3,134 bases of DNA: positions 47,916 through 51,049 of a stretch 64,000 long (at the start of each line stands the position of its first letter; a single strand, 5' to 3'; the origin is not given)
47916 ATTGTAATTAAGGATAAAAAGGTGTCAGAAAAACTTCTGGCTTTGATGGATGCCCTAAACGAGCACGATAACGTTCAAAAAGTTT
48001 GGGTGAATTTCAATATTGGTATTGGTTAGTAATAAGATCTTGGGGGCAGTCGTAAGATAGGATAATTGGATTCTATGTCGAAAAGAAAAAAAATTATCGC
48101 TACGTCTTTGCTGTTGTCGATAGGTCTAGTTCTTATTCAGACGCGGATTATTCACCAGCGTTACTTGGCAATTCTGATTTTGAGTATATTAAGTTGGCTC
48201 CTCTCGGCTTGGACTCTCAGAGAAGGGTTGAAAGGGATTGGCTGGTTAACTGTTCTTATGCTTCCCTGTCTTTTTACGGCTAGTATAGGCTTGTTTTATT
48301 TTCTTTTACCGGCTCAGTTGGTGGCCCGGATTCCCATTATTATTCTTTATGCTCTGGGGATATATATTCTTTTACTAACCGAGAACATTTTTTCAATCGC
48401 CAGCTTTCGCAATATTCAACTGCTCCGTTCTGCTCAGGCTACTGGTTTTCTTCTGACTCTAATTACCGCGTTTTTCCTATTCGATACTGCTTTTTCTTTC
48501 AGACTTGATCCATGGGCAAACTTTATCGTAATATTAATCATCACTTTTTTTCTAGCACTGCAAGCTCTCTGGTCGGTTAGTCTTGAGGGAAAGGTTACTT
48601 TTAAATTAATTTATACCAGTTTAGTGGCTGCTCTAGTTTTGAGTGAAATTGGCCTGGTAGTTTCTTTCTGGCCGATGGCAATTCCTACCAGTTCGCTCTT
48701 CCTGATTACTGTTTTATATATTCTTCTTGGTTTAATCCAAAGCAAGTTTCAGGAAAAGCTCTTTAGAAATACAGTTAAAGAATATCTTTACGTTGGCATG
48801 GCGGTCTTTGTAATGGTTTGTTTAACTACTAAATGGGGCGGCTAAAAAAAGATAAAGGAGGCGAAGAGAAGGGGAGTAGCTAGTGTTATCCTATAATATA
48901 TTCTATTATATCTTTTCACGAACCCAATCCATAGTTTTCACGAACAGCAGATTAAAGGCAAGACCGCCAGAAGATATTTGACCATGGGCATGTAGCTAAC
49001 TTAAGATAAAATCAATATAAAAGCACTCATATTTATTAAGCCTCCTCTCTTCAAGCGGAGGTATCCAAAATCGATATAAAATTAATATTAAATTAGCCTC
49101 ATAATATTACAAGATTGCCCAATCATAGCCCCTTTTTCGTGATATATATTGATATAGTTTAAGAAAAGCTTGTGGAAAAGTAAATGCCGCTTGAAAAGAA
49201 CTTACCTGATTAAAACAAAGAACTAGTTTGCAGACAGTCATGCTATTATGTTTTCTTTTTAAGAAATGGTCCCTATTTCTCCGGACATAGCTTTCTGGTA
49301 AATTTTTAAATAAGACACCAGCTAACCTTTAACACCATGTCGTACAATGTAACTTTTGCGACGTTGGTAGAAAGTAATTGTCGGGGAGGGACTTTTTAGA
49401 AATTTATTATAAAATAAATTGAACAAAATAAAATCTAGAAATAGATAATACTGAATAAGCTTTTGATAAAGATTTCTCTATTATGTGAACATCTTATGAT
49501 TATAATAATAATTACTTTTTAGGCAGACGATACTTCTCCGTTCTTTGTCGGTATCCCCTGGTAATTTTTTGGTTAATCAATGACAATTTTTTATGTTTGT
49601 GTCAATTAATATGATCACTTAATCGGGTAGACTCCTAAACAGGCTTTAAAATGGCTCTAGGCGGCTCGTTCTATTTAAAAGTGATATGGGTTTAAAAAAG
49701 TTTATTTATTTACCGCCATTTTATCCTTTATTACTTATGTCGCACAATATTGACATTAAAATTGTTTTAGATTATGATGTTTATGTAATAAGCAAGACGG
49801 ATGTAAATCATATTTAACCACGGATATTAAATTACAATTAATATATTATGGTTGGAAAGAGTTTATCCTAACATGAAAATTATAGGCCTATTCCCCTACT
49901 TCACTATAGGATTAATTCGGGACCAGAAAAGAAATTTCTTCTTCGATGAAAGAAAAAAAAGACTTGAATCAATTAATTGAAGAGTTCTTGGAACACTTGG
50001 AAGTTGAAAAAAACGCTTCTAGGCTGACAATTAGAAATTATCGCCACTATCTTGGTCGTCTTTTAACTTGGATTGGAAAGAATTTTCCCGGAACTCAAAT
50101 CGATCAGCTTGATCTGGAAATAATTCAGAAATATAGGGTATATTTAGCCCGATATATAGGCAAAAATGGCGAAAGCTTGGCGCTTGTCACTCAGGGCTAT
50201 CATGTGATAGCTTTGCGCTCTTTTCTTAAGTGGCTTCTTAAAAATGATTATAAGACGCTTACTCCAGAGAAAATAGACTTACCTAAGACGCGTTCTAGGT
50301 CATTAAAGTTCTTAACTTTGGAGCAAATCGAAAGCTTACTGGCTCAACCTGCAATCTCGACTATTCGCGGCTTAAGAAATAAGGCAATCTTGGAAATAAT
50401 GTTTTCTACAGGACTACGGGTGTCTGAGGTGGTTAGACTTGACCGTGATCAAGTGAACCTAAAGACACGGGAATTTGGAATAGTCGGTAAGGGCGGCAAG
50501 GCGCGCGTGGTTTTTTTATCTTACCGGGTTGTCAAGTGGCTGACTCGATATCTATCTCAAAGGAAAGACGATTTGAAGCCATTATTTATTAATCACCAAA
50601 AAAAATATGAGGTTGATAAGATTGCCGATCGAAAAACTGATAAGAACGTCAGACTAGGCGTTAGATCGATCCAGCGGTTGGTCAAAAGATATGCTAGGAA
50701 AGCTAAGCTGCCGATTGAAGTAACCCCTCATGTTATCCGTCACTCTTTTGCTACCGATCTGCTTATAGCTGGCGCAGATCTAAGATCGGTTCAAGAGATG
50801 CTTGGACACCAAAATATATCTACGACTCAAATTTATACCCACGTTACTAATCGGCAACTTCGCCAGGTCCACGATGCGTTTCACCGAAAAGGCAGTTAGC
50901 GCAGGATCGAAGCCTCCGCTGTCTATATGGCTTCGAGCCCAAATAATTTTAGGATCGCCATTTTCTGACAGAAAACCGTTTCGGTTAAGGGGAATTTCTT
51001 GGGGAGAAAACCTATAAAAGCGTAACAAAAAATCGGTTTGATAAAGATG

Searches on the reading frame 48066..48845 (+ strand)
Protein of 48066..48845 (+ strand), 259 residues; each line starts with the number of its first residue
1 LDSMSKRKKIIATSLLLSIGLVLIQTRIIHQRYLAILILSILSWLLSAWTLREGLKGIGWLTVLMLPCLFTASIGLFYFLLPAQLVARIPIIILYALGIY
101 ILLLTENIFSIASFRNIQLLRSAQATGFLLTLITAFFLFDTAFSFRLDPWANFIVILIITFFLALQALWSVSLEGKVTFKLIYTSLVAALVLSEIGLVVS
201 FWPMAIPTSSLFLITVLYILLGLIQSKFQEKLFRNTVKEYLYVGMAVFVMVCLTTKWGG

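Call 70: search_protein_families(library=pfam, proteins=[window:48066-48845:+], max_evalue=0.001)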
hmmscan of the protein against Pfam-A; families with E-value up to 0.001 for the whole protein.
window:48066-48845:+ (259 aa): 1 family
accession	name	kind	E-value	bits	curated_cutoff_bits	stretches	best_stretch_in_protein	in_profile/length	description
PF18900.5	DUF5656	-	4.1e-08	33.3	23.3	1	129-251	120-237/242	Protein of unknown function (DUF5656)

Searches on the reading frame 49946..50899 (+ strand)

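Call 70: search_protein_families(library=pfam, proteins=[window:49946-50899:+], max_evalue=0.001)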
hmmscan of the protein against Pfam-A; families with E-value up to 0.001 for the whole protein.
window:49946-50899:+ (317 aa): 4 families
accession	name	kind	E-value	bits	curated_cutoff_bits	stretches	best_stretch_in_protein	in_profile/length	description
PF00589.27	Phage_integrase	-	6.2e-42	143.7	27.1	1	121-302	1-170/172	Phage integrase family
PF02899.23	Phage_int_SAM_1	-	3.8e-12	46.7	22.3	1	11-99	1-81/83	Phage integrase, N-terminal SAM-like domain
PF13102.12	Phage_int_SAM_5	-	2.7e-06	28.1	22.3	1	7-107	2-92/98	Phage integrase SAM-like domain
PF13495.12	Phage_int_SAM_4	-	3.7e-06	27.7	27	1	10-103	1-84/85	Phage integrase, N-terminal SAM-like domain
